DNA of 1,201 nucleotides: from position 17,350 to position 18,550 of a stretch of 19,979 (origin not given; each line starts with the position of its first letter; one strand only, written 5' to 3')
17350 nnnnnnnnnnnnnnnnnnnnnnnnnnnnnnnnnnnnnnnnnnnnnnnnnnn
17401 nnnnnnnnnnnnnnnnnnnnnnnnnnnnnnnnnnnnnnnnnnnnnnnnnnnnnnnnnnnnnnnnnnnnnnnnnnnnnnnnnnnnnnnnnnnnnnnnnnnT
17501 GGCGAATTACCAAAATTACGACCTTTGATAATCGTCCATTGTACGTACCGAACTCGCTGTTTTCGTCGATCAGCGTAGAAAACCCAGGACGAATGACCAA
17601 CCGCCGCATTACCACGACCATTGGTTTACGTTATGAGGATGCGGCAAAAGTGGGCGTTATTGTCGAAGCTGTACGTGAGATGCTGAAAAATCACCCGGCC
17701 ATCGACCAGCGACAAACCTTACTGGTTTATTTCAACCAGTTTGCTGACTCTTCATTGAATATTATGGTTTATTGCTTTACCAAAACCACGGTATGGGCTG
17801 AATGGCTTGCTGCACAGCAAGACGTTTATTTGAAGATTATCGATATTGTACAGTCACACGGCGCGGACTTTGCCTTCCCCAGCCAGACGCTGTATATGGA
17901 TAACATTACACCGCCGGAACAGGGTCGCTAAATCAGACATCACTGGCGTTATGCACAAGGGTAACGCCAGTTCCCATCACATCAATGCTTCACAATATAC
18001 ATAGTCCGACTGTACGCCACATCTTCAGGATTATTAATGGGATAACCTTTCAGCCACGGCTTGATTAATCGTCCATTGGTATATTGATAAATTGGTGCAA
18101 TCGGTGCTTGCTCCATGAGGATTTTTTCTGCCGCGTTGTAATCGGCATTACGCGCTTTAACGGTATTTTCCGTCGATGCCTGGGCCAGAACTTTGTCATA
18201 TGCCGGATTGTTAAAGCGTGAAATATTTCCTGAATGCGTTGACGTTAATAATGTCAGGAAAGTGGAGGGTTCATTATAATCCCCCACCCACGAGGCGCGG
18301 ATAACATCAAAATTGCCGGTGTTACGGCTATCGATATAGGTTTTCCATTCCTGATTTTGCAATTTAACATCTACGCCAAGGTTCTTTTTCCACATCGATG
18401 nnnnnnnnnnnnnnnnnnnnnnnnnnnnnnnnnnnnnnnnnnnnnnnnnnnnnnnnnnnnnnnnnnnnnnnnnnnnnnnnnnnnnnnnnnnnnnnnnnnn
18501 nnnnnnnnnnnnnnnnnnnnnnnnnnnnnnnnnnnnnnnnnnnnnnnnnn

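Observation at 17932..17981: Hairpin between convergent ynaI and mppA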

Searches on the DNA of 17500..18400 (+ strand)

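Call 5: search_dna_similar(query=window:17500-18400:+, collection=ecoli_genomes, mode=near, max_rows=20, rows=spread)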
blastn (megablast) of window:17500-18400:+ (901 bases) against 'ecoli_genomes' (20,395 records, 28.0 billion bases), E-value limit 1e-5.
Records with a match: 5417; places in all: 5423; records where one place covers at least 80% of the query: 5416.
Genomes with a match: 5417 of 5426; with a place that covers at least 80% of the query: 5416. Places per genome that has any: lowest 1, median 1, highest 2. On chromosomes: 5417 places; on plasmids: 6.
Best place of each record, by identity: >=99% 2241; 95-99% 3165; 90-95% 11.
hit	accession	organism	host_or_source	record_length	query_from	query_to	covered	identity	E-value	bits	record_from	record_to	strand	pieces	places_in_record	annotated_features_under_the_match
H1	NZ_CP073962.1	Escherichia coli strain MB31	Poultry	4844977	1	901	100%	100.0%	0e+0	1682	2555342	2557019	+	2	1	IS1-like element IS1A family transposase | ynaI: low conductance mechanosensitive channel YnaI | mppA: murein tripeptide ABC transporter substrate-binding protein MppA | hypothetical protein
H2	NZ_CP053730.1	Escherichia coli strain CP61_Sichuan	pig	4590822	1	901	100%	100.0%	0e+0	1664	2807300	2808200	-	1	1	ynaI: low conductance mechanosensitive channel YnaI | mppA: murein tripeptide ABC transporter substrate-binding protein MppA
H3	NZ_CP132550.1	Escherichia coli strain XL1-Blue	missing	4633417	1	901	100%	100.0%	0e+0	1664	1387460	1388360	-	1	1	ynaI: low conductance mechanosensitive channel YnaI | mppA: murein tripeptide ABC transporter substrate-binding protein MppA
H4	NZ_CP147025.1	Escherichia coli strain KCTC 2571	feces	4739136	1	901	100%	100.0%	0e+0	1664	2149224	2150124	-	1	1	ynaI: low conductance mechanosensitive channel YnaI | mppA: murein tripeptide ABC transporter substrate-binding protein MppA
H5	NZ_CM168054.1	Escherichia coli strain MC4100_0.1s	MHBCA broth culture with 0.1 uM ...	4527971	1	901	100%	100.0%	0e+0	1664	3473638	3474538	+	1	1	ynaI: low conductance mechanosensitive channel YnaI | mppA: murein tripeptide ABC transporter substrate-binding protein MppA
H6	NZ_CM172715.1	Escherichia coli strain FCI56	Homo sapiens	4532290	1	901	100%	100.0%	0e+0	1664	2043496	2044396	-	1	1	ynaI: low conductance mechanosensitive channel YnaI | mppA: murein tripeptide ABC transporter substrate-binding protein MppA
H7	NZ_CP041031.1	Escherichia coli strain PT109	Canis lupus familiaris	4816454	1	901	100%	99.2%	0e+0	1626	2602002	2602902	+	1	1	ynaI: low conductance mechanosensitive channel YnaI | mppA: murein tripeptide ABC transporter substrate-binding protein MppA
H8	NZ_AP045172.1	Escherichia coli strain JNEC-KY176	Homo sapiens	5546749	1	901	100%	99.2%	0e+0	1626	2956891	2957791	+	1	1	ynaI: low conductance mechanosensitive channel YnaI | mppA: murein tripeptide ABC transporter substrate-binding protein MppA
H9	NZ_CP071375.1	Escherichia coli strain E105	fish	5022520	1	901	100%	98.9%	0e+0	1609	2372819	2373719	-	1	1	ynaI: low conductance mechanosensitive channel YnaI | mppA: murein tripeptide ABC transporter substrate-binding protein MppA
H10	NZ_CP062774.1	Escherichia coli O157:H7 strain Z563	Bovine Faeces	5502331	1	901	100%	98.8%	0e+0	1604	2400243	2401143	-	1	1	ynaI: low conductance mechanosensitive channel YnaI | mppA: murein tripeptide ABC transporter substrate-binding protein MppA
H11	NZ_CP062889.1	Escherichia coli O100:H21 strain Res13-Lact-ER07-18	Sus scrofa domesticus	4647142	1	901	100%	98.7%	0e+0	1598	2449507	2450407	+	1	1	ynaI: low conductance mechanosensitive channel YnaI | mppA: murein tripeptide ABC transporter substrate-binding protein MppA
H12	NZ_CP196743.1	Escherichia coli strain FXCREC004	Homo sapiens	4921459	1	901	100%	98.7%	0e+0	1598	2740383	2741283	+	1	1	ynaI: low conductance mechanosensitive channel YnaI | mppA: murein tripeptide ABC transporter substrate-binding protein MppA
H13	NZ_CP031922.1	Escherichia coli O26:H11 strain FWSEC0001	Homo sapiens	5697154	1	901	100%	98.6%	0e+0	1592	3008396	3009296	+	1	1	ynaI: low conductance mechanosensitive channel YnaI | mppA: murein tripeptide ABC transporter substrate-binding protein MppA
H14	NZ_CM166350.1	Escherichia coli strain CH4793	Homo sapiens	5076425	1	901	100%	98.2%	0e+0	1576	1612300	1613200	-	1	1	ynaI: low conductance mechanosensitive channel YnaI | mppA: murein tripeptide ABC transporter substrate-binding protein MppA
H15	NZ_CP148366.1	Escherichia coli strain Z1323HEC0300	Homo sapiens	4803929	1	901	100%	97.9%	0e+0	1559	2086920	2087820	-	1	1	ynaI: low conductance mechanosensitive channel YnaI | mppA: murein tripeptide ABC transporter substrate-binding protein MppA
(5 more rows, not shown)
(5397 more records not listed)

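Call 6: get_annotated_region(hit=H3, flank=3000)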
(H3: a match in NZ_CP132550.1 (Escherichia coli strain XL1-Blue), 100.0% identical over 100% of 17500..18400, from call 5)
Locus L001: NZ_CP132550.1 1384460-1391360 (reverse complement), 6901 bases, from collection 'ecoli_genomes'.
description: Escherichia coli strain XL1-Blue chromosome, complete genome
organism: Escherichia coli strain XL1-Blue (NCBI taxid 562)
replicon: chromosome; assembly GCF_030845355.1
host: -; source: missing; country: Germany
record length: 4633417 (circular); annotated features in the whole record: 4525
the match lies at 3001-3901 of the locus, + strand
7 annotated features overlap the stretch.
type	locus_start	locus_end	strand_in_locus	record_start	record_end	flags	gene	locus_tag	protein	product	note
CDS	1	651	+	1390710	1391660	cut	uspE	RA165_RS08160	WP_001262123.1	universal stress protein UspE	-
CDS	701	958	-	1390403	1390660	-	ynaJ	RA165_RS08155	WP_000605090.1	DUF2534 family protein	-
CDS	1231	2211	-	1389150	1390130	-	-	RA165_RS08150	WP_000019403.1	IS5-like element IS5 family transposase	-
CDS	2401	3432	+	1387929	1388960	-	ynaI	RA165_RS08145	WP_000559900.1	low conductance mechanosensitive channel YnaI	-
CDS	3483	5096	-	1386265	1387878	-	mppA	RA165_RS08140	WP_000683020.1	murein tripeptide ABC transporter substrate-binding protein MppA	-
CDS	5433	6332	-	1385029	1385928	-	pgrR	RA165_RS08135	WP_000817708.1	DNA-binding transcriptional regulator PgrR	-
CDS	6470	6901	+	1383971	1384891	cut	ycjY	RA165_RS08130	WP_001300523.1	alpha/beta hydrolase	-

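Call 7: get_annotated_region(hit=H1, flank=500)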
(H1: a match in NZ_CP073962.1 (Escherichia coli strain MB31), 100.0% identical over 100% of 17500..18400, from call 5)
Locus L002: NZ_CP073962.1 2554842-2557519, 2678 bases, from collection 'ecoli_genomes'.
description: Escherichia coli strain MB31 chromosome, complete genome
organism: Escherichia coli strain MB31 (NCBI taxid 562)
replicon: chromosome; assembly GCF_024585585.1
host: Poultry; source: Cloacal sample; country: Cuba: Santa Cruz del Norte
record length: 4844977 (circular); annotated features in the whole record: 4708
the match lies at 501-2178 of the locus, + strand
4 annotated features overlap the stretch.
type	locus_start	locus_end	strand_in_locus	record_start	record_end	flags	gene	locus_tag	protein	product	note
CDS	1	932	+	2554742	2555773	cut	ynaI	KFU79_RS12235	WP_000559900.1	low conductance mechanosensitive channel YnaI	-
CDS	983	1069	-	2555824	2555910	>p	-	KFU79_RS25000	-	hypothetical protein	incomplete; partial in the middle of a contig; missing N-terminus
CDS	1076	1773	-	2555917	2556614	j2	-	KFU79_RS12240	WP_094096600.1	IS1-like element IS1A family transposase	programmed frameshift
CDS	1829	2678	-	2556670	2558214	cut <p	mppA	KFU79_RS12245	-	murein tripeptide ABC transporter substrate-binding protein MppA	incomplete; partial in the middle of a contig; missing C-terminus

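Call 9: search_dna_similar(query=window:17932-17981:+, collection=ecoli_genomes, mode=distant, max_evalue=10, max_rows=30, rows=spread)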
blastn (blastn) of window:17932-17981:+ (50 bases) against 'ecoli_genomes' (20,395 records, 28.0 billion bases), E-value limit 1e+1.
Records with a match: 5417; places in all: 5418; records where one place covers at least 80% of the query: 5417.
Genomes with a match: 5417 of 5426; with a place that covers at least 80% of the query: 5417. Places per genome that has any: lowest 1, median 1, highest 2. On chromosomes: 5412 places; on plasmids: 6.
Best place of each record, by identity: >=99% 1603; 95-99% 3785; 90-95% 29.
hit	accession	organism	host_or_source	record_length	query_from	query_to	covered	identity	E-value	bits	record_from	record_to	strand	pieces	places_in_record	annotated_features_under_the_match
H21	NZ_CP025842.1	Escherichia coli strain 720632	Homo sapiens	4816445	1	50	100%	100.0%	2e-16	92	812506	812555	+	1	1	none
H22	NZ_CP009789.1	Escherichia coli K-12 strain K-12 ER3413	-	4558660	1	50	100%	100.0%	2e-16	92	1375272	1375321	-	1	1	none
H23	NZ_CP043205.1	Escherichia coli O16:H48 strain PG20180054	mouse gut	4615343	1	50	100%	100.0%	2e-16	92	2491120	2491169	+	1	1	none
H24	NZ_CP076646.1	Escherichia coli strain GD33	duck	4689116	1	50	100%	100.0%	2e-16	92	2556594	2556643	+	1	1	none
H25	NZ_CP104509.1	Escherichia coli strain E2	Poultry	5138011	1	50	100%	100.0%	2e-16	92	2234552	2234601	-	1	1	none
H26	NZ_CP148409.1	Escherichia coli strain Z1323CEC0017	Chicken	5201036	1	50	100%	100.0%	2e-16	92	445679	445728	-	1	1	none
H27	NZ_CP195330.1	Escherichia coli strain 11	cattle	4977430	1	50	100%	100.0%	2e-16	92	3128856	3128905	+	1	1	none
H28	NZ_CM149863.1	Escherichia coli strain LCP30S3_I3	Sus scrofa domesticus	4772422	1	50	100%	100.0%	2e-16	92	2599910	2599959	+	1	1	none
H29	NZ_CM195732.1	Escherichia coli strain P377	Lettuce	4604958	1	50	100%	100.0%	2e-16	92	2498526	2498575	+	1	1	none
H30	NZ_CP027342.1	Escherichia coli strain 2014C-4587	Homo sapiens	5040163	1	50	100%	98.0%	7e-15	87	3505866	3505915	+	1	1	none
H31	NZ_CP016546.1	Escherichia coli strain O177:H21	Homo sapiens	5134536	1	50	100%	98.0%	7e-15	87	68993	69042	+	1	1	none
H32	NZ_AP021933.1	Escherichia coli strain WP2-W18-ESBL-08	-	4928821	1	50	100%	98.0%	7e-15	87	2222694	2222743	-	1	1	none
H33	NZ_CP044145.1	Escherichia coli O157 strain AR-0428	missing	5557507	1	50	100%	98.0%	7e-15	87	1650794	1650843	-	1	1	none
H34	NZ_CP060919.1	Escherichia coli strain EC15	Homo sapiens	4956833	1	50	100%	98.0%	7e-15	87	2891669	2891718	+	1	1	none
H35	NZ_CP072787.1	Escherichia coli strain NC101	Murine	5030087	1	50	100%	98.0%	7e-15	87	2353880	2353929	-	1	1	none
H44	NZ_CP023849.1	Escherichia coli strain 4/0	Homo sapiens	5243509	1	50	100%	96.0%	8e-14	82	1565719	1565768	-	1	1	none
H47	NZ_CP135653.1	Escherichia coli strain TUM13064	missing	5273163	1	50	100%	96.0%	8e-14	82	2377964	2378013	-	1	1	none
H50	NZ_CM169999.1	Escherichia coli strain N96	Tibetan Pig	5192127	2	48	94%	93.6%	1e-10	73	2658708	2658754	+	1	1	mppA: murein tripeptide ABC transporter substrate-binding protein MppA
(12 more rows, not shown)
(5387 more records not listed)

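Call 11: get_annotated_region(hit=H30, flank=150)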
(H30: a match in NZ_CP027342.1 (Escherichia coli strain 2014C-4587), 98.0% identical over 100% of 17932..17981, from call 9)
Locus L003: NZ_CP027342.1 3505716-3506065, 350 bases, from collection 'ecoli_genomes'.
description: Escherichia coli strain 2014C-4587 chromosome, complete genome
organism: Escherichia coli strain 2014C-4587 (NCBI taxid 562)
replicon: chromosome; assembly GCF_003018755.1
host: Homo sapiens; source: stool; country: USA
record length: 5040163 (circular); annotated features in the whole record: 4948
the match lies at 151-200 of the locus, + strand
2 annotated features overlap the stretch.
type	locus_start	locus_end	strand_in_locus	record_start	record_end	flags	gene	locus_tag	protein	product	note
CDS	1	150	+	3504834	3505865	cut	ynaI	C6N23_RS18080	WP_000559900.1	low conductance mechanosensitive channel YnaI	-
CDS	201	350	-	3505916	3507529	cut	mppA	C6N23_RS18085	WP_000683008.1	murein tripeptide ABC transporter substrate-binding protein MppA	-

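Call 12: get_annotated_region(hit=H35, flank=150)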
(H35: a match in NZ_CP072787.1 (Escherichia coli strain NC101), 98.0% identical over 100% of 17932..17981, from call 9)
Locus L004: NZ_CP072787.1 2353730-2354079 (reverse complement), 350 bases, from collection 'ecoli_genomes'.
description: Escherichia coli strain NC101 chromosome, complete genome
organism: Escherichia coli strain NC101 (NCBI taxid 562)
replicon: chromosome; assembly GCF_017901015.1
host: Murine; source: GI isolate; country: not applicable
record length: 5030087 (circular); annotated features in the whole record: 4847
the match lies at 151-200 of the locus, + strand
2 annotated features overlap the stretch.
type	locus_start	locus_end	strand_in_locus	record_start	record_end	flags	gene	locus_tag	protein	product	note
CDS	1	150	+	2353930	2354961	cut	ynaI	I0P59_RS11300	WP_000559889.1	low conductance mechanosensitive channel YnaI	-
CDS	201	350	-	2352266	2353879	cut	mppA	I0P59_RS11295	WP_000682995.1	murein tripeptide ABC transporter substrate-binding protein MppA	-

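Call 13: get_annotated_region(hit=H33, flank=150)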
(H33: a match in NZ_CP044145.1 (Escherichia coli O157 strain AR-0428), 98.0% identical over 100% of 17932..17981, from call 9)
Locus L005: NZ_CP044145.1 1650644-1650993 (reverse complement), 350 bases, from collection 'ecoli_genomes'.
description: Escherichia coli O157 strain AR-0428 chromosome, complete genome
organism: Escherichia coli O157 strain AR-0428 (NCBI taxid 1045010)
replicon: chromosome; assembly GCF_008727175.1
host: missing; source: missing; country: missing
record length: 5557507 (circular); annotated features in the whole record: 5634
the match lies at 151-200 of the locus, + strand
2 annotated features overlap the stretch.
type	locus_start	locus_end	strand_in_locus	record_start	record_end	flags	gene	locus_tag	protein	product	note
CDS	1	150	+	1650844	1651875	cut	ynaI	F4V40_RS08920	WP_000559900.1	low conductance mechanosensitive channel YnaI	-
CDS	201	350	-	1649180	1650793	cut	mppA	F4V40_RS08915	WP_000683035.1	murein tripeptide ABC transporter substrate-binding protein MppA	-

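Call 14: get_annotated_region(hit=H44, flank=150)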
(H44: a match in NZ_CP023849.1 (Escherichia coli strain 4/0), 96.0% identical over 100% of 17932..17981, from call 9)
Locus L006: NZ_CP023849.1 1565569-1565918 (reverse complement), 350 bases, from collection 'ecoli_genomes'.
description: Escherichia coli strain 4/0 chromosome, complete genome
organism: Escherichia coli strain 4/0 (NCBI taxid 562)
replicon: chromosome; assembly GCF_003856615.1
host: Homo sapiens; source: UTI; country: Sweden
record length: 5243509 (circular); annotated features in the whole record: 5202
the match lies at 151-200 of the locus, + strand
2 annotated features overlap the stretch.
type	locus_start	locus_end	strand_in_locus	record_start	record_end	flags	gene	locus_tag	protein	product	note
CDS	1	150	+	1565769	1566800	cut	ynaI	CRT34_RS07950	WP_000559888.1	low conductance mechanosensitive channel YnaI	-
CDS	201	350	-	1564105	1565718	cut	mppA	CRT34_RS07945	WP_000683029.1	murein tripeptide ABC transporter substrate-binding protein MppA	-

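Call 15: get_annotated_region(hit=H47, flank=150)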
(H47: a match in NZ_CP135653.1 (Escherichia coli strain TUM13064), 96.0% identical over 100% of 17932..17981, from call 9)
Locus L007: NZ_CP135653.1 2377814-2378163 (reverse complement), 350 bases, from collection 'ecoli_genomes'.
description: Escherichia coli strain TUM13064 chromosome, complete genome
organism: Escherichia coli strain TUM13064 (NCBI taxid 562)
replicon: chromosome; assembly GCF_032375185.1
host: missing; source: missing; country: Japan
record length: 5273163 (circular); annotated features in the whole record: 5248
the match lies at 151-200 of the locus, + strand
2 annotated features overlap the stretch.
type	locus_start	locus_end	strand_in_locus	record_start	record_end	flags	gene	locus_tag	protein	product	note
CDS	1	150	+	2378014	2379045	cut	ynaI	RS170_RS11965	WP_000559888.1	low conductance mechanosensitive channel YnaI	-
CDS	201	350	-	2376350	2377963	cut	mppA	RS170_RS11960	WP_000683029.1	murein tripeptide ABC transporter substrate-binding protein MppA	-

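Call 16: get_annotated_region(hit=H50, flank=150)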
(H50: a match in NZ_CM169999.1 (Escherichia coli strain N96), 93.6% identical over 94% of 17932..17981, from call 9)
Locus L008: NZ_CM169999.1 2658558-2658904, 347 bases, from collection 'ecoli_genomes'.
description: Escherichia coli strain N96 chromosome, whole genome shotgun sequence
organism: Escherichia coli strain N96 (NCBI taxid 562)
replicon: chromosome; assembly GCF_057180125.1
host: Tibetan Pig; source: feces; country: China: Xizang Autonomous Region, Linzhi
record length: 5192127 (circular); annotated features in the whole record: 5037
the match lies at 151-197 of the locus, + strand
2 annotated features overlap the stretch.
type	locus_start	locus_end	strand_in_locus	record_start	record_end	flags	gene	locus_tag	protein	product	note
CDS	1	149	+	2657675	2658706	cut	ynaI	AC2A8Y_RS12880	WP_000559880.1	low conductance mechanosensitive channel YnaI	-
CDS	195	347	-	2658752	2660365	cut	mppA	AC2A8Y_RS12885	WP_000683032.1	murein tripeptide ABC transporter substrate-binding protein MppA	-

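Call 49: search_dna_similar(query=window:17936-17977:+, collection=ecoli_genomes, mode=distant, max_evalue=10, max_rows=60, rows=spread)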
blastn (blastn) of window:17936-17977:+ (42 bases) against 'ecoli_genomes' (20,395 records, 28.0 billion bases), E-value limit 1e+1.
Records with a match: 5417; places in all: 5418; records where one place covers at least 80% of the query: 5417.
Genomes with a match: 5417 of 5426; with a place that covers at least 80% of the query: 5417. Places per genome that has any: lowest 1, median 1, highest 2. On chromosomes: 5412 places; on plasmids: 6.
Best place of each record, by identity: >=99% 1611; 95-99% 3777; 90-95% 29.
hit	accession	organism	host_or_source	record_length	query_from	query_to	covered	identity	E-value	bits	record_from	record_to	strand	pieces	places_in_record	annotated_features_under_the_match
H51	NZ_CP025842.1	Escherichia coli strain 720632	Homo sapiens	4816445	1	42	100%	100.0%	2e-12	77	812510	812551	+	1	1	none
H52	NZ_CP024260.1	Escherichia coli strain F5656C1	missing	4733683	1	42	100%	100.0%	2e-12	77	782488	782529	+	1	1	none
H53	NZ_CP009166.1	Escherichia coli 1303 strain 1303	Bos taurus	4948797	1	42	100%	100.0%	2e-12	77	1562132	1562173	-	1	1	none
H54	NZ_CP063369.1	Escherichia coli strain 1409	Gallus gallus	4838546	1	42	100%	100.0%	2e-12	77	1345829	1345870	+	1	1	none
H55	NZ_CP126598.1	Escherichia coli strain Ec1120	Lollo Rosso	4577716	1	42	100%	100.0%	2e-12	77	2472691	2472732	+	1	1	none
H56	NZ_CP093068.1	Escherichia coli strain BR1220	Branta canadensis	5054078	1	42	100%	100.0%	2e-12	77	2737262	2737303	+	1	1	none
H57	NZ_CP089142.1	Escherichia coli strain XD35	swine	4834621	1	42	100%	100.0%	2e-12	77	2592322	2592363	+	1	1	none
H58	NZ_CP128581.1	Escherichia coli strain VG888-46E9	calf igloo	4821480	1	42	100%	100.0%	2e-12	77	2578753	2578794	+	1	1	none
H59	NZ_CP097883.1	Escherichia coli str. K-12 substr. MG1655 strain K-12 ...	not applicable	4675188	1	42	100%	100.0%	2e-12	77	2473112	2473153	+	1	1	none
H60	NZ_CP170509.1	Escherichia coli strain 30088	Homo sapiens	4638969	1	42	100%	100.0%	2e-12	77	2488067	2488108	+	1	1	none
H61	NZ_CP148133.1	Escherichia coli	missing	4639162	1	42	100%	100.0%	2e-12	77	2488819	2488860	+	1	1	none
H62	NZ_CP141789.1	Escherichia coli strain K194T1-1017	-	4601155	1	42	100%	100.0%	2e-12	77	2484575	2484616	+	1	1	none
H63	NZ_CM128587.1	Escherichia coli strain 300081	Homo sapiens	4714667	1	42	100%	100.0%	2e-12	77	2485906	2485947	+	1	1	none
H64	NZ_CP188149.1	Escherichia coli strain TUM23339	Laboratory developed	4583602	1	42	100%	100.0%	2e-12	77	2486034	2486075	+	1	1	none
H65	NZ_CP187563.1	Escherichia coli strain BN01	Calf brain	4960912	1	42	100%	100.0%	2e-12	77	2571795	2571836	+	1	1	none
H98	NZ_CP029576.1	Escherichia coli strain DA33135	Homo sapiens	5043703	1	42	100%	95.2%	1e-9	68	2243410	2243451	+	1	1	none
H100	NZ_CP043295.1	Escherichia coli strain WCHEC040047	Homo sapiens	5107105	1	42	100%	95.2%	1e-9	68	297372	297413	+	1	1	none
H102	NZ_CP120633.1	Escherichia coli strain USVAST219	human clinical specimen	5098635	1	42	100%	95.2%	1e-9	68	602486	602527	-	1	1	none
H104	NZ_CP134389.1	Escherichia coli strain TUM10828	Homo sapiens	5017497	1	42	100%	95.2%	1e-9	68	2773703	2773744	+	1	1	none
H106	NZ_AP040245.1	Escherichia coli strain NR1442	Homo sapiens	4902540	1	42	100%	95.2%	1e-9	68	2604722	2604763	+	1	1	none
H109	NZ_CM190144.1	Escherichia coli strain 21714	Homo sapiens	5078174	1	42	100%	95.2%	1e-9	68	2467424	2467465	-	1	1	none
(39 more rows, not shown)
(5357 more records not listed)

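Call 67: search_dna_similar(query=L003:155-196:+, collection=ecoli_genomes, mode=distant, max_evalue=10, max_rows=12, rows=spread)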
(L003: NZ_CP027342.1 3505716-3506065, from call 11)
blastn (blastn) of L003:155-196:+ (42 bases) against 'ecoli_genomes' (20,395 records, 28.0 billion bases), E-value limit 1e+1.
Records with a match: 5417; places in all: 5418; records where one place covers at least 80% of the query: 5417.
Genomes with a match: 5417 of 5426; with a place that covers at least 80% of the query: 5417. Places per genome that has any: lowest 1, median 1, highest 2. On chromosomes: 5412 places; on plasmids: 6.
Best place of each record, by identity: >=99% 2634; 95-99% 2783.
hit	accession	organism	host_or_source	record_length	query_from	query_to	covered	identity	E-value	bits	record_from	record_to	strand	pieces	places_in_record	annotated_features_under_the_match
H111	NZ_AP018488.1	Escherichia coli O157:H7 strain PV15-279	Homo sapiens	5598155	1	42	100%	100.0%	2e-12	77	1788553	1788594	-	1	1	none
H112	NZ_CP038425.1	Escherichia coli O157:H7 strain 2571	bovine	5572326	1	42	100%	100.0%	2e-12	77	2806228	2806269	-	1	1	none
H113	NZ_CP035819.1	Escherichia coli strain WS3294A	Homo sapiens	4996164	1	42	100%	100.0%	2e-12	77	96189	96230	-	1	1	none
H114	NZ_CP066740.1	Escherichia coli strain R12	rat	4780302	1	42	100%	100.0%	2e-12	77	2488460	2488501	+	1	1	none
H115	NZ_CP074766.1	Escherichia coli strain 99_0849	Homo sapiens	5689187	1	42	100%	100.0%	2e-12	77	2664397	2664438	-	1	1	none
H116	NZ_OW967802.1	Escherichia coli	Homo sapiens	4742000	1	42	100%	100.0%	2e-12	77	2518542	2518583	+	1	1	none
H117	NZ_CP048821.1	Escherichia coli strain QEC11-421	Homo sapiens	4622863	1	42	100%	97.6%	9e-11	73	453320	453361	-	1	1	none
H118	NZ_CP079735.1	Escherichia coli strain GB2005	Homo sapiens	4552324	1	42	100%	97.6%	9e-11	73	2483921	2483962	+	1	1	none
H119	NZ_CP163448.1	Escherichia coli O102:H6 strain M2021_10044824_1_E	pork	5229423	1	42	100%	97.6%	9e-11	73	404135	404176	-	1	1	none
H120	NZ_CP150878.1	Escherichia coli strain JM109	not collected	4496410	1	42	100%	97.6%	9e-11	73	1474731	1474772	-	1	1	none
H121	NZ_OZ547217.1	Escherichia coli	Homo sapiens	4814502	1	42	100%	97.6%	9e-11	73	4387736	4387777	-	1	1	none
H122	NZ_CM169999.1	Escherichia coli strain N96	Tibetan Pig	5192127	1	42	100%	95.2%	1e-9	68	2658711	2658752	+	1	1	mppA: murein tripeptide ABC transporter substrate-binding protein MppA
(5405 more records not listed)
